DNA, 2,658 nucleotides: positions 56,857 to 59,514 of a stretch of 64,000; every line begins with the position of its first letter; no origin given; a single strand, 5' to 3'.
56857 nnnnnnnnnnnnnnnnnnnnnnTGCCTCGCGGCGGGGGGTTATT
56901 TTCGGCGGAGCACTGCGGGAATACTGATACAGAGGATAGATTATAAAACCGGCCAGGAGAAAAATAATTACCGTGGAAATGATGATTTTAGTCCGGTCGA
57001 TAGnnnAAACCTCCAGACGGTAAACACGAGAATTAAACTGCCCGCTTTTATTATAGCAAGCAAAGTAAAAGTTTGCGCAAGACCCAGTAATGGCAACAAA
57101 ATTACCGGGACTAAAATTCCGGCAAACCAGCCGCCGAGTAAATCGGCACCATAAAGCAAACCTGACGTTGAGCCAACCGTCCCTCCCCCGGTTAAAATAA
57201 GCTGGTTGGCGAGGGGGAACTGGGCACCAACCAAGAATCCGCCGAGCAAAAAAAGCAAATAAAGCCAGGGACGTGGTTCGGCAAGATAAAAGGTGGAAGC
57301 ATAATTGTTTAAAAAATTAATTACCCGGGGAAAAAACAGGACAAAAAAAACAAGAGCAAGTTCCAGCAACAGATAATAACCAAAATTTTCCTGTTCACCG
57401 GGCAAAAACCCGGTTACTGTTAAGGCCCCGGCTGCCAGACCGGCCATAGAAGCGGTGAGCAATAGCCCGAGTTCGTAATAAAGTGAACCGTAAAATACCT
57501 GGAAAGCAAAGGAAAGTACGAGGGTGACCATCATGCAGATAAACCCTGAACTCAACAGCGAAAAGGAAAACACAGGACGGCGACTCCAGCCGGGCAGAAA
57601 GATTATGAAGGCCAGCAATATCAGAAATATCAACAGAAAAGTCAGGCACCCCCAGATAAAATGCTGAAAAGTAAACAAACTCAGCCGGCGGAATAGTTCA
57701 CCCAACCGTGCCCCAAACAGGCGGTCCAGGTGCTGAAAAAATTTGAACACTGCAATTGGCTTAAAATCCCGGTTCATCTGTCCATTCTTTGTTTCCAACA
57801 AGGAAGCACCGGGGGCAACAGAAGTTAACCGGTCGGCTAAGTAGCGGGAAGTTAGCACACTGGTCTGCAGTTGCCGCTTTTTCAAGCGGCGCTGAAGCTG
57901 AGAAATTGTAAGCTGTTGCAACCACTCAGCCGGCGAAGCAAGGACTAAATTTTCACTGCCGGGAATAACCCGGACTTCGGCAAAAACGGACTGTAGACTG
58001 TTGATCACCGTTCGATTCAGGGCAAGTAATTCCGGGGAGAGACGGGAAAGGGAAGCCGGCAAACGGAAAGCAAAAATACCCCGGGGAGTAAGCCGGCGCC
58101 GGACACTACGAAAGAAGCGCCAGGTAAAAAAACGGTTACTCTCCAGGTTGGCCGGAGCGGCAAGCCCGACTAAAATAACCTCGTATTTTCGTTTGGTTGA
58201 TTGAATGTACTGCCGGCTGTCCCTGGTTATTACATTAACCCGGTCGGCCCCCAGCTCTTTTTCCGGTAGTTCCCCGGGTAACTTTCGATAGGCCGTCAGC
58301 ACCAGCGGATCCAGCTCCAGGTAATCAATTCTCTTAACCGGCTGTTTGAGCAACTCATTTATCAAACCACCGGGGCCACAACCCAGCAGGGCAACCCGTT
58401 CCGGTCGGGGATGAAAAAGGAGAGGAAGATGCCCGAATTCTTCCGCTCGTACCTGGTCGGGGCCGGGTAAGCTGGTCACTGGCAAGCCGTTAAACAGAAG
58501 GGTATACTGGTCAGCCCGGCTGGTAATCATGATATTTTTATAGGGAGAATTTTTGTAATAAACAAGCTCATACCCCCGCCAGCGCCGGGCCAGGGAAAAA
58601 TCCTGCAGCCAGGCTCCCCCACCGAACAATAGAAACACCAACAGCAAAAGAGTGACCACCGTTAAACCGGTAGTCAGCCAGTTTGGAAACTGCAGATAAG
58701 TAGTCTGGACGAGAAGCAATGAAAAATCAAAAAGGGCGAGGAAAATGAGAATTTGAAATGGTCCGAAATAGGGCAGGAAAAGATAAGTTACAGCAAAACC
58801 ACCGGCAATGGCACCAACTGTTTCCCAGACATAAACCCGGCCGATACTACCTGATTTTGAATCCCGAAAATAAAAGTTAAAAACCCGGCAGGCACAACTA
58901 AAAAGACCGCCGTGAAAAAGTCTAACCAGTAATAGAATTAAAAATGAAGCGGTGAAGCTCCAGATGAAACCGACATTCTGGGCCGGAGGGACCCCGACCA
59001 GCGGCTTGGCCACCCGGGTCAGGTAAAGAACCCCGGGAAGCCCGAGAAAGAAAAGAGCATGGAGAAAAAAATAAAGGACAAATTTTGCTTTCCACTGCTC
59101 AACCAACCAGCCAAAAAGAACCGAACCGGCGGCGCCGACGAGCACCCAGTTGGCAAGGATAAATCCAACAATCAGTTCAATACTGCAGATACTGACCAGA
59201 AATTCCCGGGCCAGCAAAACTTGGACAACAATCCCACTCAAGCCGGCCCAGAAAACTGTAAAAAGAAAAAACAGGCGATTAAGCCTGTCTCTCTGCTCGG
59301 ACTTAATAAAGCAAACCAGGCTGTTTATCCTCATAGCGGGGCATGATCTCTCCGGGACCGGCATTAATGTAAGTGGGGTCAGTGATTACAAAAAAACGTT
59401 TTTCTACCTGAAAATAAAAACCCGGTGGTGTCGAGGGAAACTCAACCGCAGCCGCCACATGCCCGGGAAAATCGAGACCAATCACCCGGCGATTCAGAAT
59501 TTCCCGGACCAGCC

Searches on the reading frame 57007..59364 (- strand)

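Call 51: search_protein_families(library=ncbifam, proteins=[window:57007-59364:-], max_evalue=0.00001)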
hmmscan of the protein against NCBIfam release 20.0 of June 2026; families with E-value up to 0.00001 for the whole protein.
window:57007-59364:- (786 aa): 6 families
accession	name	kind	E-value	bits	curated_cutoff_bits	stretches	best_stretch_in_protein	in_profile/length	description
NF002956.0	PRK03612.1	equivalog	2.9e-37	128.3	472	1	25-432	14-414/522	polyamine aminopropyltransferase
NF002010.0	PRK00811.1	equivalog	2.2e-23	82.9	260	1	266-497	24-258/287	polyamine aminopropyltransferase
TIGR00417.1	speE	equivalog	4.3e-20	72.1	249.55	1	268-462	20-212/271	spermidine synthase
NF002435.0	PRK01581.1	equivalog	1e-10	41.3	537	1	269-432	101-265/374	polyamine aminopropyltransferase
NF037959.1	MFS_SpdSyn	subfamily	5.1e-10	38.7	40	0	371-466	321-411/480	fused MFS/spermidine synthase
NF003380.0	PRK04457.1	equivalog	6.9e-08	31.8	304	1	315-496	64-236/265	polyamine aminopropyltransferase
